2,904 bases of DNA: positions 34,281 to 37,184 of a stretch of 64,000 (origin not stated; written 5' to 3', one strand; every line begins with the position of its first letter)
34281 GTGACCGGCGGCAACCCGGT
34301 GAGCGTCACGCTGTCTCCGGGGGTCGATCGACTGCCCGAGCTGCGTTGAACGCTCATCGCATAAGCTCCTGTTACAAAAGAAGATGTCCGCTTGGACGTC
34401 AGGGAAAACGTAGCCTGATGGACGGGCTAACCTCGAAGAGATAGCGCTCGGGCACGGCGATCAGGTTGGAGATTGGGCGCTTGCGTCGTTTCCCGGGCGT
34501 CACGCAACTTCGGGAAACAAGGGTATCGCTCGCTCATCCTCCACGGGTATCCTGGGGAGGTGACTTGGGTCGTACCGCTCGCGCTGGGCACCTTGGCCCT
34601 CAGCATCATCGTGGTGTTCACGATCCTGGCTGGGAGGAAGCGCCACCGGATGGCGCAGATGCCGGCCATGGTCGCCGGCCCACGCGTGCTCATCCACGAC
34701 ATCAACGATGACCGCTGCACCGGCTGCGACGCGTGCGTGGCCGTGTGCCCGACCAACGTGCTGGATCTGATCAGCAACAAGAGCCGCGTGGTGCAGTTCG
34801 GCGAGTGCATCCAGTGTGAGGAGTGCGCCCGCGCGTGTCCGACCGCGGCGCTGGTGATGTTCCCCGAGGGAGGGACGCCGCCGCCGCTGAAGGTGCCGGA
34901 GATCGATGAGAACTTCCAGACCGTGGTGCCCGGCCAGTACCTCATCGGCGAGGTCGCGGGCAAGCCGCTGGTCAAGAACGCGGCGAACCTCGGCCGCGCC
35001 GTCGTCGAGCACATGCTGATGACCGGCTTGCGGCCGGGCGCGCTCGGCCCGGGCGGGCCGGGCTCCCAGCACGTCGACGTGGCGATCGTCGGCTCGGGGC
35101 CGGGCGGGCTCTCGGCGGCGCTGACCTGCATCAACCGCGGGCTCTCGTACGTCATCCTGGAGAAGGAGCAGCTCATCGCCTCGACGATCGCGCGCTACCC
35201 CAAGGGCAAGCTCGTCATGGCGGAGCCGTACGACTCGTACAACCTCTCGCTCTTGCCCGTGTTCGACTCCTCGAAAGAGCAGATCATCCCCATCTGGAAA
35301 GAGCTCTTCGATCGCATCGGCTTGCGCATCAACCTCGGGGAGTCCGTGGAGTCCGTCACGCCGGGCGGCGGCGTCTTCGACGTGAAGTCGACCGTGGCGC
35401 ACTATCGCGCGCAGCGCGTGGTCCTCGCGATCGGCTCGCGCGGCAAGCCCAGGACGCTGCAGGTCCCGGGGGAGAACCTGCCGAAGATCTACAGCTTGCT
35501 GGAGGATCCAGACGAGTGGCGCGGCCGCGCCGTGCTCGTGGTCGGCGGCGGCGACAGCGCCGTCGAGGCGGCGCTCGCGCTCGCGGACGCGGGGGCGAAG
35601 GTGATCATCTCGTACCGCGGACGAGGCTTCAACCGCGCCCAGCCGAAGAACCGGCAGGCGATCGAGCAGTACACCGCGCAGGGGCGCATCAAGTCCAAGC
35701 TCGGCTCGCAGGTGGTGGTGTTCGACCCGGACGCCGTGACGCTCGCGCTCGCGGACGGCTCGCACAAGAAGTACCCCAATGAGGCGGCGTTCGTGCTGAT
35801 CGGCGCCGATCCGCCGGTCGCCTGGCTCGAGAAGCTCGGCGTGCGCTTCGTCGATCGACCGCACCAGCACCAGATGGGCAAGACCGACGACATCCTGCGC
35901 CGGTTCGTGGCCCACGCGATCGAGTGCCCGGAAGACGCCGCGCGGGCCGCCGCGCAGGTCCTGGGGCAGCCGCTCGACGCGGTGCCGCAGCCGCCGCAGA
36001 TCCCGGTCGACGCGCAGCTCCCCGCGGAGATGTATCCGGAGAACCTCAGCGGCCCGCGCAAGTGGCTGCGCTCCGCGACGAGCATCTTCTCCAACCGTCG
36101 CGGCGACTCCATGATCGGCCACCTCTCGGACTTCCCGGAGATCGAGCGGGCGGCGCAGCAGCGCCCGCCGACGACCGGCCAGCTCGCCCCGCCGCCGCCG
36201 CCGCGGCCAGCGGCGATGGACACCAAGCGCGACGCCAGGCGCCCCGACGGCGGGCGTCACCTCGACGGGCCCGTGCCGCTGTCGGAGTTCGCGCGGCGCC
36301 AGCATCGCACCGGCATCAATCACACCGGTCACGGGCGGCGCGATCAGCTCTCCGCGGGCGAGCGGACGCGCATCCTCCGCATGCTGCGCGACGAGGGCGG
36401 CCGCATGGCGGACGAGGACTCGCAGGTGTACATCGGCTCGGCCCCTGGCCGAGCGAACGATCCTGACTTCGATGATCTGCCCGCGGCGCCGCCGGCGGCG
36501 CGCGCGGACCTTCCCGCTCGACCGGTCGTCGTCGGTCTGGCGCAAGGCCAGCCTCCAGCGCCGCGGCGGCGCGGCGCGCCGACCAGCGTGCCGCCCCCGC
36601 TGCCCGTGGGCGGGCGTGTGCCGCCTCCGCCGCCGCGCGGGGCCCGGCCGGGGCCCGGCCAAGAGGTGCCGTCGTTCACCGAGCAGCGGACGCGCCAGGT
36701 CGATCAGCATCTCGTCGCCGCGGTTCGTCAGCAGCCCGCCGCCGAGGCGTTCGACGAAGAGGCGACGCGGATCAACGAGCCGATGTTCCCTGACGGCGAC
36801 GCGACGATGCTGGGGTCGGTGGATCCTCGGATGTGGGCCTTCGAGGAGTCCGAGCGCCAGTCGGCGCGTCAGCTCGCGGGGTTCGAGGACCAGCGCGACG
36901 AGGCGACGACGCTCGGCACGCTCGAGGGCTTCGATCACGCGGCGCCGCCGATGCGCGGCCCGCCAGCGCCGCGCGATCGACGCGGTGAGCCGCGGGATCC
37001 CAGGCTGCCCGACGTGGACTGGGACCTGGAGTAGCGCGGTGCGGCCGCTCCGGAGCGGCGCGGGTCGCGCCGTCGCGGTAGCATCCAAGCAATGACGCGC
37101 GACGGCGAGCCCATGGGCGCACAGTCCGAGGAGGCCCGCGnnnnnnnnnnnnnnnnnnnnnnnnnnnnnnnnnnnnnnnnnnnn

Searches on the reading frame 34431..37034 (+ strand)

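Call 18: search_protein_families(library=pfam, proteins=[window:34431-37034:+], max_evalue=0.001)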
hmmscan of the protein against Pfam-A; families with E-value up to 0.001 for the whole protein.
window:34431-37034:+ (867 aa): 22 families
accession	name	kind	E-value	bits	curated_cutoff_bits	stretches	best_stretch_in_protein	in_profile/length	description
PF13738.12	Pyr_redox_3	-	9.4e-38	130.6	30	1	219-471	2-277/305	Pyridine nucleotide-disulphide oxidoreductase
PF07992.20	Pyr_redox_2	-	2.3e-28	99.9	26.1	1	216-473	2-251/291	Pyridine nucleotide-disulphide oxidoreductase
PF12838.12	Fer4_7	-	5.9e-11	43.1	27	2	95-140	1-52/52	4Fe-4S dicluster domain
PF00037.32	Fer4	-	2.6e-10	40.1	21.1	2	91-111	3-23/24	4Fe-4S binding domain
PF00890.30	FAD_binding_2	-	5.6e-10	39.4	20.4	1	216-254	1-39/414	FAD binding domain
PF03486.20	HI0933_like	-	1.3e-08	35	50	0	216-261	2-47/244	HI0933-like protein Rossmann domain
PF13237.11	Fer4_10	-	3.4e-08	33.7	25.5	1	91-137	4-53/53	4Fe-4S dicluster domain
PF13187.11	Fer4_9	-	1.2e-07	32.1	27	1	95-140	1-51/52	4Fe-4S dicluster domain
PF13484.11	Fer4_16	-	3.8e-07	31.2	30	0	95-109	1-15/66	4Fe-4S double cluster binding domain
PF00070.33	Pyr_redox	-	7.7e-07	30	22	1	368-429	2-64/82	Pyridine nucleotide-disulphide oxidoreductase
PF13183.11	Fer4_8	-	1.4e-06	29.2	27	0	93-110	51-68/68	4Fe-4S dicluster domain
PF14697.11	Fer4_21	-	1.4e-06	28.8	35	1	88-110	33-56/59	4Fe-4S dicluster domain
PF12837.12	Fer4_6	-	1.7e-06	28.1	25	1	91-111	4-24/24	4Fe-4S binding domain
PF12831.13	FAD_oxidored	-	2.5e-06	27.5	27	0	216-247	1-32/416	FAD dependent oxidoreductase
PF01494.25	FAD_binding_3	-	1.5e-05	24.9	22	1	215-247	2-34/349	FAD binding domain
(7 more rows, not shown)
